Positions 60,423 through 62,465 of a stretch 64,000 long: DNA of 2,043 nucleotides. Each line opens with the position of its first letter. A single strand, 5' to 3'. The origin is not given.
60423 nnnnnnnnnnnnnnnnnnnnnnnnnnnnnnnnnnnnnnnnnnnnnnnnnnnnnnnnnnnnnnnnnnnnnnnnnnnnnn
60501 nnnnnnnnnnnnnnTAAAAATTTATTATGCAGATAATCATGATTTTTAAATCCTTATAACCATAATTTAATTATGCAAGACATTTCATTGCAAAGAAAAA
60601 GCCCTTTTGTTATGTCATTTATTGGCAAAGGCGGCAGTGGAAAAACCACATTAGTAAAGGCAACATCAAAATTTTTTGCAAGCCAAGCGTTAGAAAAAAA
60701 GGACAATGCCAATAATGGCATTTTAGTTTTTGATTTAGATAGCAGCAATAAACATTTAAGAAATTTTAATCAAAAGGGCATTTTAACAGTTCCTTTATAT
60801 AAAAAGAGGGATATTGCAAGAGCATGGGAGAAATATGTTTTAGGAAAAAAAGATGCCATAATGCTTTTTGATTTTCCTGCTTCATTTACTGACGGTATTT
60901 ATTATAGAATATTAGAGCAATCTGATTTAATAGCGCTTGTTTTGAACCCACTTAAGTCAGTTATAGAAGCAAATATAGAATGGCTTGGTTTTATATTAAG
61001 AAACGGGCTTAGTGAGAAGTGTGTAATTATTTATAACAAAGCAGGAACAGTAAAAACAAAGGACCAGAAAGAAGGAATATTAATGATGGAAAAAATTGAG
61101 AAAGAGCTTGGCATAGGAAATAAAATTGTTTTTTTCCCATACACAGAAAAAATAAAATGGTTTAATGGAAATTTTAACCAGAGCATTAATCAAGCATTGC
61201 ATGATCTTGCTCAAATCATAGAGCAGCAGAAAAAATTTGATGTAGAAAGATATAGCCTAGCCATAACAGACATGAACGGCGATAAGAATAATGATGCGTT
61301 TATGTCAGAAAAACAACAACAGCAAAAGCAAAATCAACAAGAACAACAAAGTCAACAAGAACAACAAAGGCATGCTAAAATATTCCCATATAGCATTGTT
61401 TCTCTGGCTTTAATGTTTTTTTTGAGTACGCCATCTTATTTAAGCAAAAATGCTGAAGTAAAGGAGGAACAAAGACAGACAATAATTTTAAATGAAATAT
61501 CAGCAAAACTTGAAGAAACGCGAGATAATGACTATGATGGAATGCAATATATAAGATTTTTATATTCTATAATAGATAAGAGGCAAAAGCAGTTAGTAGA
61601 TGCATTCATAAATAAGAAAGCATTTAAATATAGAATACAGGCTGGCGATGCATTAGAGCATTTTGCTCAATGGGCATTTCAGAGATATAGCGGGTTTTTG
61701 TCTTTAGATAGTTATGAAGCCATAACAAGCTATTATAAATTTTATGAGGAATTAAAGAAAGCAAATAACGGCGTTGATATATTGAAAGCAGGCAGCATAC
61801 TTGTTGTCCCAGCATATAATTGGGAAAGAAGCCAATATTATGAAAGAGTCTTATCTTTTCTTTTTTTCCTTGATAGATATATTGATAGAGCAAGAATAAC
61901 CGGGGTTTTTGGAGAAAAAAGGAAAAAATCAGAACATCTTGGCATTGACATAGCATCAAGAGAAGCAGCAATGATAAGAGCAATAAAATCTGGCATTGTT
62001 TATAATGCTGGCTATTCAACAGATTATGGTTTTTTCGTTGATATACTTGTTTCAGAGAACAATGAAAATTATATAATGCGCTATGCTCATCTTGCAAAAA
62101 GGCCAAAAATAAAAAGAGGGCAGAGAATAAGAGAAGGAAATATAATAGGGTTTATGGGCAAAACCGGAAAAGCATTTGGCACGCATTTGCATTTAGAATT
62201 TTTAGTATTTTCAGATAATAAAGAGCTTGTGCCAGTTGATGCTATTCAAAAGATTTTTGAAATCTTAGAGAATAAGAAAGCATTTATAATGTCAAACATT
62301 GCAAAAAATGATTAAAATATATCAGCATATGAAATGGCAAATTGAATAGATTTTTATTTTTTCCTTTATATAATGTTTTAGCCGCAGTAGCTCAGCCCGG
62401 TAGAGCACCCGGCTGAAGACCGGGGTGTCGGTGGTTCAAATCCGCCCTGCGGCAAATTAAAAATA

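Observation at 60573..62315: ParA/MinD-like ATPase fused through a Q-rich linker and TM helix to an M23 (LytM) peptidase domain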

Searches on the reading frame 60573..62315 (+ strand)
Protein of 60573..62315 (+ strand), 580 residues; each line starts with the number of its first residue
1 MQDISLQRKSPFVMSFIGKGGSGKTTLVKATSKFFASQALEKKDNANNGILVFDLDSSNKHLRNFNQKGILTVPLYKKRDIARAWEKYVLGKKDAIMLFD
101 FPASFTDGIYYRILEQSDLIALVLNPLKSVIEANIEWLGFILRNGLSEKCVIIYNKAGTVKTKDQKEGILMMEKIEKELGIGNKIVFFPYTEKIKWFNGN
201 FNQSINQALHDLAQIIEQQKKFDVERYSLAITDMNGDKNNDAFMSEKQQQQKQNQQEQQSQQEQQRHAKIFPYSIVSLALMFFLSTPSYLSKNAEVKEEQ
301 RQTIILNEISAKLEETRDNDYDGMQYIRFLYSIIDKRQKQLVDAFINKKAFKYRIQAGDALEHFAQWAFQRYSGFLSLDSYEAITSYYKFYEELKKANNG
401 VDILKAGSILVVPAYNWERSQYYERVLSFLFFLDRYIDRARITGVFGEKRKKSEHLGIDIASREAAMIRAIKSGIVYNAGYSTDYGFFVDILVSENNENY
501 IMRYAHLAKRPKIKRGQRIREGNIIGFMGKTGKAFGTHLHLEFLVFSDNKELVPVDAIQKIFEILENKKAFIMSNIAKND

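Call 3: search_protein_families(library=pfam, proteins=[window:60573-62315:+], max_evalue=0.1)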
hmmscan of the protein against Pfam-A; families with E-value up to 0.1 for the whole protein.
window:60573-62315:+ (580 aa): 8 families
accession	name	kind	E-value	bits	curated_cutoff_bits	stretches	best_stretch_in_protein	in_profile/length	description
PF01551.29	Peptidase_M23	-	2.5e-19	69.7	28.7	1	454-544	2-88/96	Peptidase family M23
PF03153.18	TFIIA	-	0.013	15.9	36.2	1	210-340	183-283/415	Transcription factor IIA, alpha/beta subunit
PF00931.28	NB-ARC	-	0.023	14.4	23.5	1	8-31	15-38/248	NB-ARC domain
PF04699.19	P16-Arc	-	0.031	15.1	21.9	1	240-305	12-78/150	ARP2/3 complex 16 kDa subunit (p16-Arc)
PF13555.12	AAA_29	-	0.037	14.2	27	1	6-38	19-49/61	P-loop containing region of AAA domain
PF13086.12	AAA_11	-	0.038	14.2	27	0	148-266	84-176/257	AAA domain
PF00005.33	ABC_tran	-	0.041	14.9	25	1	2-37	2-37/137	ABC transporter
PF06024.17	Orf78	-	0.043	14.5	29.4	1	229-282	21-75/101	Orf78 (ac78)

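Call 4: search_protein_families(library=ncbifam, proteins=[window:60573-62315:+], max_evalue=0.1)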
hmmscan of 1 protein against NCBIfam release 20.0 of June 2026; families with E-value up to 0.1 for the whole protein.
window:60573-62315:+ (580 aa): 18 families
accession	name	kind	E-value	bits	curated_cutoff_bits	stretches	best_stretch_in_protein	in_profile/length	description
NF053824.1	PdgNdpepShyC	equivalog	4.9e-17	61.9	700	1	451-551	292-388/429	peptidoglycan DD-endopeptidase ShyC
NF052336.1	PdgHdaseHSB100310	equivalog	9.6e-12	44.9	500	1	441-556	42-153/316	peptidoglycan hydrolase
NF008652.0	PRK11649.1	equivalog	2.5e-11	42.9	341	1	451-545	309-399/439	murein DD-endopeptidase MepM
NF053825.1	PdgNdpepShyA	equivalog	8.4e-11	41.2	700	1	410-546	242-383/425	peptidoglycan DD-endopeptidase ShyA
NF052529.1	PG_M23_Pgp6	exception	3.6e-09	35.8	600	1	452-545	332-421/452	peptidoglycan metallopeptidase Pgp6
NF052530.1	Heli_ShapePgp3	exception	5e-08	32.4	300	1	446-562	153-268/270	peptidoglycan metallopeptidase Pgp3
NF041208.1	celldiv_DipM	equivalog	2.9e-07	30.1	740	1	435-543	299-404/419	cell division endopeptidase DipM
NF040883.1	amid_act_ActS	equivalog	4.7e-06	26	375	1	456-540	137-217/242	amidase activator ActS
NF050804.1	CellDivDipMCaul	equivalog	7.2e-06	25.1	900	1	441-543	514-613/634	cell division endopeptidase DipM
NF053738.1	S2SprSpoIIQBc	equivalog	1.4e-05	24.8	250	1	455-565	122-230/232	stage II sporulation protein SpoIIQ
NF004799.0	PRK06148.1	subfamily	2.9e-05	22.2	1128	1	438-547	425-539/1015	hypothetical protein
NF041546.1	ParA_partition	equivalog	8e-05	22.3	180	1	19-145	8-127/203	ParA family partition ATPase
NF008123.1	PRK10871.1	equivalog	0.00026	20.5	311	1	456-542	266-348/365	murein hydrolase activator NlpD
NF010068.0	PRK13548.1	equivalog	0.035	13.2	261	1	2-35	22-55/261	heme ABC transporter ATP-binding protein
TIGR02770.1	nickel_nikD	equivalog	0.056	12.8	318.7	0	2-41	3-42/230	nickel import ATP-binding protein NikD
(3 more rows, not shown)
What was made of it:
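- On MepM/ShyA/ShyC murein DD-endopeptidases (NCBIfam equivalogs): ShyC scores 61.9 against 700, MepM 42.9 against 341 and ShyA 41.2 against 700 (call 4).
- Closest known: Bacterial LysM-M23 murein DD-endopeptidases. Different: Scores are far below the curated family cut-offs (61.9 bits against 700 for ShyC, call 4).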

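Call 5: find_homologous_proteins(query=window:60573-62312:+, max_evalue=0.001)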
Query window:60573-62312:+ (580 aa): 3 proteins with E <= 0.001 among 8000 candidates.
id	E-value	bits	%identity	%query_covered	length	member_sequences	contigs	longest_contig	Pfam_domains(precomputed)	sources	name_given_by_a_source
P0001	0.0e+0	1283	100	100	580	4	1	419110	PF01551.30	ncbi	ncbi:MAG: M23 family metallopeptidase [Candidatus Anstonellales archaeon]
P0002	3.1e-29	120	29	37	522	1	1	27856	PF01551.30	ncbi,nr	ncbi:MAG: hypothetical protein D6769_00935 [Methanobacteriota archaeon]|nr:MAG: hypothetical protein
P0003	2.1e-4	38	31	20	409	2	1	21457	PF01551.30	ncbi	-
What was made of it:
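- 60573..62315 (+): Complete ORF (580 aa + stop): MinD-like ATPase, linker, TM, stalk, LysM-like module, M23 peptidase. The identical protein is P0001, 'M23 family metallopeptidase [Candidatus Anstonellales archaeon]', on a 419-kb contig (call 5).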

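Call 12: find_encoding_contigs(protein=P0002, flank=8000, max_places=4)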
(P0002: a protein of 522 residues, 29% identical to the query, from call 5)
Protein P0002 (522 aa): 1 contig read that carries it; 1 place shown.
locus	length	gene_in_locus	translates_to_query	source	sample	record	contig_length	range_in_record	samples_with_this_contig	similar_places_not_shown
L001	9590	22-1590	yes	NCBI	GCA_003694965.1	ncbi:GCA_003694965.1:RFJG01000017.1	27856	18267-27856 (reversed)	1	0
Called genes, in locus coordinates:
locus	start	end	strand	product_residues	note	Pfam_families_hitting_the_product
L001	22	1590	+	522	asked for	PF01551:Peptidase_M23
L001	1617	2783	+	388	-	PF01676:Metalloenzyme, PF10143:PhosphMutase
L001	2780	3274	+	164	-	-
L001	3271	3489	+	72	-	PF04021:Class_IIIsignal (weak)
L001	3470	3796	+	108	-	-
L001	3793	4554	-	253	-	PF09754:PAC2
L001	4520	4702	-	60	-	PF04135:Nop10p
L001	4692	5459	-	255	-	PF00575:S1, PF07541:EIF_2_alpha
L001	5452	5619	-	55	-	PF01667:Ribosomal_S27e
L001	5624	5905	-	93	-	PF00935:Ribosomal_L44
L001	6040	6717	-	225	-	PF01987:AIM24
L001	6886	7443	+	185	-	-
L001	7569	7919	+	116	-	PF17135:Ribosomal_L18, PF00828:Ribosomal_L27A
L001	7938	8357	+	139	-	PF00572:Ribosomal_L13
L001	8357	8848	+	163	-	PF00380:Ribosomal_S9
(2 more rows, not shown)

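Call 53: find_homologous_proteins(query=A6, max_evalue=0.00001)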
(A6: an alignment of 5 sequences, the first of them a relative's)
Query A6 (5 sequences) (580 aa, profile of the alignment): 8 proteins with E <= 0.00001 among 8000 candidates.
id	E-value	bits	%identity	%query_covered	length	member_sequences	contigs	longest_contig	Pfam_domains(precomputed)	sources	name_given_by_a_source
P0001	2.3e-216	738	100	100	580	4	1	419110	PF01551.30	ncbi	ncbi:MAG: M23 family metallopeptidase [Candidatus Anstonellales archaeon]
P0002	1.6e-206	705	29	37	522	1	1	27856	PF01551.30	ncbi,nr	ncbi:MAG: hypothetical protein D6769_00935 [Methanobacteriota archaeon]|nr:MAG: hypothetical protein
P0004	6.5e-124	433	61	49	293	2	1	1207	PF01551.30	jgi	jgi:murein DD-endopeptidase MepM/ murein hydrolase activator NlpD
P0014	1.6e-9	55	31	15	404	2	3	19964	PF11932.14,PF01551.30,PF24568.2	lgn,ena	-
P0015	1.6e-9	55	31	15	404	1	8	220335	PF11932.14,PF01551.30,PF24568.2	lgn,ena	-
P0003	3.5e-8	51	31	20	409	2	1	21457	PF01551.30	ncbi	-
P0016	6.3e-8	50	30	18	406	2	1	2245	PF01551.30,PF24568.2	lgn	-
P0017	6.4e-8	50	34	15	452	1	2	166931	PF01551.30,PF24568.2,PF24161.2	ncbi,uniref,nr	ncbi:murein hydrolase activator EnvC family protein [Evansella tamaricis]|uniref:Peptidoglycan DD-me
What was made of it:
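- No close bacterial donor is detectable; the nearest outsiders score ~55 bits (call 53).
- Tried and rejected: No new members appeared, only bacterial EnvC-like M23 proteins at ~55 bits (call 53).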

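Call 65: search_protein_families(library=phrogs, proteins=[window:60573-62315:+], max_evalue=0.01)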
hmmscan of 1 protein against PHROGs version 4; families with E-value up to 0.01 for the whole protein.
window:60573-62315:+ (580 aa): 18 families
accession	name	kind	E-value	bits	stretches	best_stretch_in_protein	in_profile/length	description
phrog_6700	-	lysis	8.8e-18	63.7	1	317-556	2496-2722/2898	endolysin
phrog_7767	-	other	2.2e-17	64.4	1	441-569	5-130/194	metallo-endopeptidase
phrog_14988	-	other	2.4e-15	58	1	442-545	16-128/272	peptidase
phrog_3578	-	lysis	8.6e-13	49.4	1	438-544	212-337/405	endolysin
phrog_880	-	lysis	3.2e-11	44.2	1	442-542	17-118/435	endolysin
phrog_16615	-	other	6.5e-11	42.7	1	452-545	416-506/529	peptidase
phrog_3084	-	lysis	2.1e-10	41.2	1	441-543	11-116/468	endolysin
phrog_28672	-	other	8.2e-09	35.5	1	442-547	276-377/397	metallo-endopeptidase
phrog_23188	-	tail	2.7e-08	31.7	1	441-550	3147-3254/5002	tail length tape measure protein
phrog_10030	-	tail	4.9e-07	28.4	1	469-543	1928-2005/2105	tail length tape measure protein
phrog_1067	-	head and packaging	1.9e-06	27.6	1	216-543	545-844/991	minor head protein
phrog_28089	-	lysis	5.1e-06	25.6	1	445-551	581-688/1141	endolysin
phrog_11037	-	unknown function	5.4e-05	23.6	1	495-550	235-290/365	-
phrog_37190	-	other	5.9e-05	23.6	1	453-556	139-236/244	peptidase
phrog_28394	-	unknown function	9.6e-05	22.7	1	455-543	203-287/303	-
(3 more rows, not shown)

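Call 66: search_protein_families(library=padloc, proteins=[window:60573-62315:+], max_evalue=0.01)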
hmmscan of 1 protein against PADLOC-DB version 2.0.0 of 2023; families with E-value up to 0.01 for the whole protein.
window:60573-62315:+ (580 aa): 1 family
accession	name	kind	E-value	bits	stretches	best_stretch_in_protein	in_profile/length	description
PDLC04140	mad8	-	0.0057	14.2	1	15-234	31-163/314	mads_8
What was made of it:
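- Tried and rejected: PADLOC gives nothing meaningful (call 66).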

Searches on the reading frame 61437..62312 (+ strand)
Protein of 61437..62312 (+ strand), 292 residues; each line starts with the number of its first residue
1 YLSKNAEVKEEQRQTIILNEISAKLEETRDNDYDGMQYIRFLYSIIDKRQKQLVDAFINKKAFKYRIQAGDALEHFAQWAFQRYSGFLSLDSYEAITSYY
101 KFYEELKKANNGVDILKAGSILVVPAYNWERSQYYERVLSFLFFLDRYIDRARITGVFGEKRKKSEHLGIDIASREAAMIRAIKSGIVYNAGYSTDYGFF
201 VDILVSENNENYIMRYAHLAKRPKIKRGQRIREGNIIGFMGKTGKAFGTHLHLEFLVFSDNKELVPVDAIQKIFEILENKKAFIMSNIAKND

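Call 37: predict_structure(alignment_id=A5)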
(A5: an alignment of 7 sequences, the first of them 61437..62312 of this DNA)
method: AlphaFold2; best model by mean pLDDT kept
length: 292 residues; sequences in the alignment: 7
mean_pLDDT: 83.7   pTM: 0.82
mean pLDDT of the five models: 83.7, 83.7, 83.2, 80.8, 80.8
residues with pLDDT >= 90: 162; 70-90: 85; 50-70: 11; < 50: 34
segments of 3 or more residues with pLDDT < 50: 1-29, 160-164
pLDDT, mean of each block of 10 residues (from residue 1): 36 40 44 79 87 94 92 92 91 88 95 86 93 91 94 78 62 90 96 93 90 95 92 95 89 91 87 90 83 62
secondary structure, 60 per line:
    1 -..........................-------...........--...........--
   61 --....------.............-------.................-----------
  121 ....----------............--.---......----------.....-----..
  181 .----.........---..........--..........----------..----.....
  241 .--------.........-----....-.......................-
elements in order: H2-27 H35-45 H48-58 E63-66 H73-85 H93-109 E121-124 H135-146 E153-158 E169-173 E179-181 E186-194 E198-207 E210-219 E236-241 E250-258 E264-267 H269-291
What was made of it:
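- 61437..61604 (+): Extracytoplasmic juxtamembrane stalk (aa 289-344), variable. pLDDT is low (36-44) for the first ~30 residues of the model (call 37).
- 61818..61922 (+): Connector helix between the LysM-like module and M23 (aa 416-450). The model shows a helix at aa 423-434 (call 37).
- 62217..62312 (+): C-terminal helix after M23 (aa 549-580). The model shows a helix at aa 557-579 (call 37).
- On Peptidase family M23 (Pfam PF01551 / MEROPS M23, LytM-type): In the AF2 model, pLDDT is mostly 87-96 across the M23 part, with a dip to 62-78 at its N-terminal edge (call 37).
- The ectodomain model is compact, with pTM 0.82 (call 37).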

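Call 40: fold_search(model_id=the predicted structure, library=pdb)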
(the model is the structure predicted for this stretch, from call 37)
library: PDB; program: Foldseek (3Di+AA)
matches with E <= 10: 578; with E <= 0.001: 59
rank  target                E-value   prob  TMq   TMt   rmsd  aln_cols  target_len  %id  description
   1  6ue4_B                5.9e-08  1.00  0.33  0.28   9.6       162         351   23  ShyA Endopeptidase from Vibrio cholerae (Closed form) (released 2020-05-27)
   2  6smk_E                1.1e-07  1.00  0.33  0.71   3.5       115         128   28  Crystal structure of catalytic domain A109H mutant of prophage-encoded M23 protein EnpA from Enterococcus faecalis. (released 2020-09-09)
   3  7qrl_C                1.1e-07  1.00  0.35  0.65   2.6       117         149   26  LytM domain of DipM, a coordinator of a complex net of autolysins in Caulobacter crescentus (released 2023-06-21)
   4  2b13_A                1.1e-07  1.00  0.36  0.76   3.3       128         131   23  Truncated S. aureus LytM, P41 crystal form (released 2006-01-10)
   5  6ue4_A                1.5e-07  1.00  0.34  0.28   8.9       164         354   24  ShyA Endopeptidase from Vibrio cholerae (Closed form) (released 2020-05-27)
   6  5j1l_C                1.8e-07  1.00  0.29  0.49   7.5       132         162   24  Crystal structure of Csd1-Csd2 dimer I (released 2016-10-19)
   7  9k2v_A                2.3e-07  1.00  0.31  0.10   4.3       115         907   27  Cyanophage A4 pre-ejectosome (released 2025-04-09)
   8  4zyb_A                2.5e-07  1.00  0.36  0.75   3.8       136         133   23  High resolution structure of M23 peptidase LytM with substrate analogue (released 2015-10-21)
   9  2gu1                  2.7e-07  1.00  0.33  0.30   4.2       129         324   28  Crystal structure of a zinc containing peptidase from vibrio cholerae (released 2006-07-04)
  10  4lxc_D                4.0e-07  1.00  0.37  0.44   3.2       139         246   23  The antimicrobial peptidase lysostaphin from Staphylococcus simulans (released 2014-07-09)
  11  4qpb_A                4.0e-07  1.00  0.37  0.76   3.4       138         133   25  Catalytic domain of the antimicrobial peptidase lysostaphin from Staphylococcus simulans crystallized in the absence o (released 2014-07-09)
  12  6smk_A                4.3e-07  1.00  0.32  0.69   3.9       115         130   27  Crystal structure of catalytic domain A109H mutant of prophage-encoded M23 protein EnpA from Enterococcus faecalis. (released 2020-09-09)
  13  6u2a                  4.5e-07  1.00  0.34  0.28   8.5       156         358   25  ShyA endopeptidase from Vibrio cholera (open form) (released 2020-05-27)
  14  3nyy                  4.5e-07  1.00  0.37  0.43  13.9       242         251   16  Crystal structure of a putative glycyl-glycine endopeptidase lytM (RUMGNA_02482) from Ruminococcus gnavus ATCC 29149 at  (released 2010-09-15)
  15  4zyb_B                5.1e-07  1.00  0.37  0.76   3.5       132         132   23  High resolution structure of M23 peptidase LytM with substrate analogue (released 2015-10-21)
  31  6tpi_A                1.9e-06  1.00  0.31  0.25  21.2       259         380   17  EnvC bound to the FtsX periplasmic domain (released 2020-11-04)
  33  8tzl_E                2.2e-06  1.00  0.31  0.26   3.5       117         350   20  Cryo-EM structure of Vibrio cholerae FtsE/FtsX/EnvC complex, full-length (released 2023-12-20)
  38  4bh5_A                3.1e-06  1.00  0.31  0.66   3.1       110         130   21  LytM domain of EnvC, an activator of cell wall amidases in Escherichia coli (released 2013-07-03)
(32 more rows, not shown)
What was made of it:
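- On Peptidase family M23 (Pfam PF01551 / MEROPS M23, LytM-type): Foldseek gives prob 1.0 to LytM, lysostaphin, EnpA, DipM and ShyA, with TM-score up to 0.78 normalised to the target (call 40).
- Closest known: FtsEX-EnvC. Same: EnvC is among the structural matches (6tpi, 8tzl, 4bh5; call 40).
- That is more than the M23 core alone (call 40).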

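Call 68: fold_search(model_id=the predicted structure, library=viral)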
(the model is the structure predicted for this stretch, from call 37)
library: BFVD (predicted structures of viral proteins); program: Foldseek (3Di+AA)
matches with E <= 10: 721; with E <= 0.001: 123
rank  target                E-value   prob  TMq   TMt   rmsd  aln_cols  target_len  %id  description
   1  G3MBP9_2              6.2e-10  1.00  0.34  0.08  13.0       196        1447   21  Gp183 [Bacillus phage G]
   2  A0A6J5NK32            8.4e-10  1.00  0.40  0.45   3.8       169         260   28  Peptidase M23 [uncultured Caudovirales phage]
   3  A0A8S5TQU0            2.2e-09  1.00  0.32  0.42   2.6       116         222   31  Peptidase [Myoviridae sp. ctY1522]
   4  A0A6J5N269            4.0e-09  1.00  0.32  0.12  15.8       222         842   22  Peptidase M23 [uncultured Caudovirales phage]
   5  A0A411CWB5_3          4.8e-09  1.00  0.39  0.10   5.9       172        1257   25  (no name in the UniProt tables at hand)
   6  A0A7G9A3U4            6.0e-09  1.00  0.35  0.32   2.4       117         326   32  Lysozyme/metalloendopeptidase [Bacteriophage sp.]
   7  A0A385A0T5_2          6.8e-09  1.00  0.35  0.12   7.6       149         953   28  (no name in the UniProt tables at hand)
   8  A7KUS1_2              1.1e-08  1.00  0.35  0.11   3.4       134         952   22  (no name in the UniProt tables at hand)
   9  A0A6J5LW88            1.7e-08  1.00  0.38  0.74   3.1       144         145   29  Peptidase M23 [uncultured Caudovirales phage]
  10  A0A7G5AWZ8            1.8e-08  1.00  0.39  0.12  23.3       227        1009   21  Putative endopeptidase [Arthronema virus TR020]
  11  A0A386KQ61            2.4e-08  1.00  0.37  0.33   3.5       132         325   20  Lysin A [Microbacterium phage ValentiniPuff]
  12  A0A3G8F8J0            2.6e-08  1.00  0.34  0.15   3.4       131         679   27  (no name in the UniProt tables at hand)
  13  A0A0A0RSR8            2.6e-08  1.00  0.33  0.47   9.8       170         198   22  Peptidase [Bacillus phage Moonbeam]
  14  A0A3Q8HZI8            4.1e-08  1.00  0.37  0.10   3.6       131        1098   23  (no name in the UniProt tables at hand)
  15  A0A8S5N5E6            4.1e-08  1.00  0.34  0.23  18.6       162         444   23  Tail protein [Myoviridae sp. ctsip2]
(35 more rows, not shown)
